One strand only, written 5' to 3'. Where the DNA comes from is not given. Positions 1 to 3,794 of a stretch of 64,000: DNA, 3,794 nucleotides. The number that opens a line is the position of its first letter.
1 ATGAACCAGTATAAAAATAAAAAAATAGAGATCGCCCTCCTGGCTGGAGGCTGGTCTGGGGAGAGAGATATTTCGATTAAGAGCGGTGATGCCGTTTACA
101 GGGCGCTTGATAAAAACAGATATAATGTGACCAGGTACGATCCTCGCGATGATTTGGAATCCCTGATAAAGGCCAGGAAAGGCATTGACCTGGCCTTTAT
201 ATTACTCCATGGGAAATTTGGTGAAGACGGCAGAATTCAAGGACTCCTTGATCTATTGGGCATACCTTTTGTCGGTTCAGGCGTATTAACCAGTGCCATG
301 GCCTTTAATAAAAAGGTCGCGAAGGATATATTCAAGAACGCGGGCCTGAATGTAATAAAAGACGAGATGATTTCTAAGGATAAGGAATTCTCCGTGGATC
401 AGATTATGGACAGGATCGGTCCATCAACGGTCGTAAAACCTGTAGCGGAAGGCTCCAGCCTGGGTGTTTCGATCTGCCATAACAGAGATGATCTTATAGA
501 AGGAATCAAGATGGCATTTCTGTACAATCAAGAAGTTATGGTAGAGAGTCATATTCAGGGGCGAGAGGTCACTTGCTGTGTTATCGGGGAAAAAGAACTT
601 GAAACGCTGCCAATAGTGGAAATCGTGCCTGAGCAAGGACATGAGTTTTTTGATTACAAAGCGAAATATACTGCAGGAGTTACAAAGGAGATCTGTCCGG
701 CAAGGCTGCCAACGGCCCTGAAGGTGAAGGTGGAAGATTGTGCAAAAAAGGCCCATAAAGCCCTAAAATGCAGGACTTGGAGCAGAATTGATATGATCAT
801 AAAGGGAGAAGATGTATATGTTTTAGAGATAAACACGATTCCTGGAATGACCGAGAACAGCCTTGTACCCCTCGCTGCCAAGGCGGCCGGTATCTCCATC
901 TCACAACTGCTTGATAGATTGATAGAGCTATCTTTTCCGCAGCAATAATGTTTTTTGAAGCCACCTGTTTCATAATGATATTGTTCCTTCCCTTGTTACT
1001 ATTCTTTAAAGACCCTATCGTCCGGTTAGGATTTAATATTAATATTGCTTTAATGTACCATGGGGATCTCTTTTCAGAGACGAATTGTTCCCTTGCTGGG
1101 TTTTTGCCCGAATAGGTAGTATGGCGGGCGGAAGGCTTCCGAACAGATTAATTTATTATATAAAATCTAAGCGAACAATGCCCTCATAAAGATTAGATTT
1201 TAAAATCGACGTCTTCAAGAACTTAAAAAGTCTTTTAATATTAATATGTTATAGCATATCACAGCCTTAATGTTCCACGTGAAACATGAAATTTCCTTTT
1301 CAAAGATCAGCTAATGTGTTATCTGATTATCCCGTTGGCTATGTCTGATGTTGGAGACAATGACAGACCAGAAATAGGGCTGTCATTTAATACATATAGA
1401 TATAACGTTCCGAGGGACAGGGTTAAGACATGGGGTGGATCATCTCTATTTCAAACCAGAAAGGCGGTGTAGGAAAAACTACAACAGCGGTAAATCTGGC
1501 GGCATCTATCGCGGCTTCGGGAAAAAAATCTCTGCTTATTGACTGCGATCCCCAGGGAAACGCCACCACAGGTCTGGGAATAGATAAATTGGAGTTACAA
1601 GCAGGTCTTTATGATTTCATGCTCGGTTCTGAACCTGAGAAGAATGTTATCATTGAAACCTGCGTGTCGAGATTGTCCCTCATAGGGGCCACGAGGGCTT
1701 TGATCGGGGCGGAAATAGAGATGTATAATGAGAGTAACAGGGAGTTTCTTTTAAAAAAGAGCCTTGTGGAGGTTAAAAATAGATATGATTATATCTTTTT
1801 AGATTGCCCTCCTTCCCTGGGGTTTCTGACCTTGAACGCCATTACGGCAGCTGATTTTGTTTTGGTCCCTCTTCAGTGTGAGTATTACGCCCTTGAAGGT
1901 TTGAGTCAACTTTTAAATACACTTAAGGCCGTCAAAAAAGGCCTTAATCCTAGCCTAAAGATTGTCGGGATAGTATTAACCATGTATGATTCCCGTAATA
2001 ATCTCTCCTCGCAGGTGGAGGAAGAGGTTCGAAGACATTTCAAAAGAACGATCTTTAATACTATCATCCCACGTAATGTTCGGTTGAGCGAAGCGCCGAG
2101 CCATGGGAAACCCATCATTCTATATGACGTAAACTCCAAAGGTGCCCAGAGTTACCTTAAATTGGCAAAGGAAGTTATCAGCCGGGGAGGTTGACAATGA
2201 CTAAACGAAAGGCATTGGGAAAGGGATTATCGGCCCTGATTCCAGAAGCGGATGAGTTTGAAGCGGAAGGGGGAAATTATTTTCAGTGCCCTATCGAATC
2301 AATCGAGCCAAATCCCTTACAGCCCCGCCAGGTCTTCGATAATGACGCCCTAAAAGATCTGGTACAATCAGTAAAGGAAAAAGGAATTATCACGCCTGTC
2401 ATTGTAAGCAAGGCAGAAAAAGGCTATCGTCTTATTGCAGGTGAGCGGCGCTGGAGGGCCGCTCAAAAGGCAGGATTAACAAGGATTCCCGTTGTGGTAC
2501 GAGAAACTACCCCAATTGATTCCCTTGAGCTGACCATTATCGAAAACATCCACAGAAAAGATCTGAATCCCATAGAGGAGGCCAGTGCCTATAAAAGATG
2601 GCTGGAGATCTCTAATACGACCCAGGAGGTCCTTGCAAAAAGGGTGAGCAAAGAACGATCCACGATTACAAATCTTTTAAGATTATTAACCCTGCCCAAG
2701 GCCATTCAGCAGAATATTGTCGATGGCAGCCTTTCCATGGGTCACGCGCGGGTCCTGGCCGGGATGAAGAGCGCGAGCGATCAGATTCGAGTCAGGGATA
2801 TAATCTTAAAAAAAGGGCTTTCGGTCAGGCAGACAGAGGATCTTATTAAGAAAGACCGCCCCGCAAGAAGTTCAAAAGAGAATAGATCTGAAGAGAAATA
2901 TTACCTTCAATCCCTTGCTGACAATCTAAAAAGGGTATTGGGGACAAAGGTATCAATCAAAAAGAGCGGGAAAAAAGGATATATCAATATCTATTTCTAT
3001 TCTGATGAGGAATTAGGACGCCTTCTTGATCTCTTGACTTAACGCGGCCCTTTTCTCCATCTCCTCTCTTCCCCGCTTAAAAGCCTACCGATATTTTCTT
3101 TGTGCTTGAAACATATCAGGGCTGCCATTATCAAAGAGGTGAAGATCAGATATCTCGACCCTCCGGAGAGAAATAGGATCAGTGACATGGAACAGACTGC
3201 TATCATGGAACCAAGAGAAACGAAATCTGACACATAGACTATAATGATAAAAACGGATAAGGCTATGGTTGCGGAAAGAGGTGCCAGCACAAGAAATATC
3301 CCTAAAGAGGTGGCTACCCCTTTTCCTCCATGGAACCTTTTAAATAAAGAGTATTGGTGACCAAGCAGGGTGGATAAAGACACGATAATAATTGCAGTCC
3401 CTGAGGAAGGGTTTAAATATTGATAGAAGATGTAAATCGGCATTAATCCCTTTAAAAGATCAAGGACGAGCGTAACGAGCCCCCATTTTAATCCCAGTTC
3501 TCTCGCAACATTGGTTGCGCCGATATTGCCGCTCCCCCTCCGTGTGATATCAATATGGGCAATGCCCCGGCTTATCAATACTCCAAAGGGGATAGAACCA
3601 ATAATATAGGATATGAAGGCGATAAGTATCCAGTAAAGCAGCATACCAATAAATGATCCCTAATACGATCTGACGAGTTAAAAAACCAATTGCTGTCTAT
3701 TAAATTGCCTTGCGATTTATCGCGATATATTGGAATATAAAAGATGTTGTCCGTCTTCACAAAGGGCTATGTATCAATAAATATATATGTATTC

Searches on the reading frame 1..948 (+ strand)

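Call 17: search_protein_families(library=pfam, proteins=[window:1-948:+])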
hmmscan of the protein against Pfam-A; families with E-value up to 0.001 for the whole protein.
window:1-948:+ (315 aa): 6 families
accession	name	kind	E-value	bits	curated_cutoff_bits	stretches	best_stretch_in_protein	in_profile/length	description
PF07478.18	Dala_Dala_lig_C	-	1.8e-52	178.2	24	1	111-309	2-204/204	D-ala D-ala ligase C-terminus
PF01820.27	Dala_Dala_lig_N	-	6.3e-23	82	34.6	2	56-93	84-121/121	D-ala D-ala ligase N-terminus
PF02655.19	ATP-grasp_3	-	3.4e-08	34.2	23.2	1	136-278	27-154/160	ATP-grasp domain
PF02222.28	ATP-grasp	-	3.6e-07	30.4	27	1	111-277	3-159/179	ATP-grasp domain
PF02786.22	CPSase_L_D2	-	0.00023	21.2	19.8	1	104-300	2-195/211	Carbamoyl-phosphate synthase L chain, ATP binding domain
PF01071.24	GARS_A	-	0.00035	20.9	27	1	103-202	2-107/194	Phosphoribosylglycinamide synthetase, ATP-grasp (A) domain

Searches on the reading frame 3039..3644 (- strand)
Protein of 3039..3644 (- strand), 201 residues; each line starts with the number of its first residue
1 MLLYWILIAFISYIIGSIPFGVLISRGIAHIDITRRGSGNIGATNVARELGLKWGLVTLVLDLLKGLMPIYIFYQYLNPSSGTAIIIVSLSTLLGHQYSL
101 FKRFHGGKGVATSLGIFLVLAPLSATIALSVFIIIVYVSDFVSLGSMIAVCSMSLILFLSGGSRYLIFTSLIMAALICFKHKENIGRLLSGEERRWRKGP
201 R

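Call 50: search_protein_families(library=pfam, max_evalue=0.00001, proteins=[window:3039-3644:-])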
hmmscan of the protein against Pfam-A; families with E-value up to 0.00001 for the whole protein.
window:3039-3644:- (201 aa): 1 family
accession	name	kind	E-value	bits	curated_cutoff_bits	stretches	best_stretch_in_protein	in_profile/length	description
PF02660.20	G3P_acyltransf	-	1.9e-49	168.4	24.1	1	11-188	1-164/164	Glycerol-3-phosphate acyltransferase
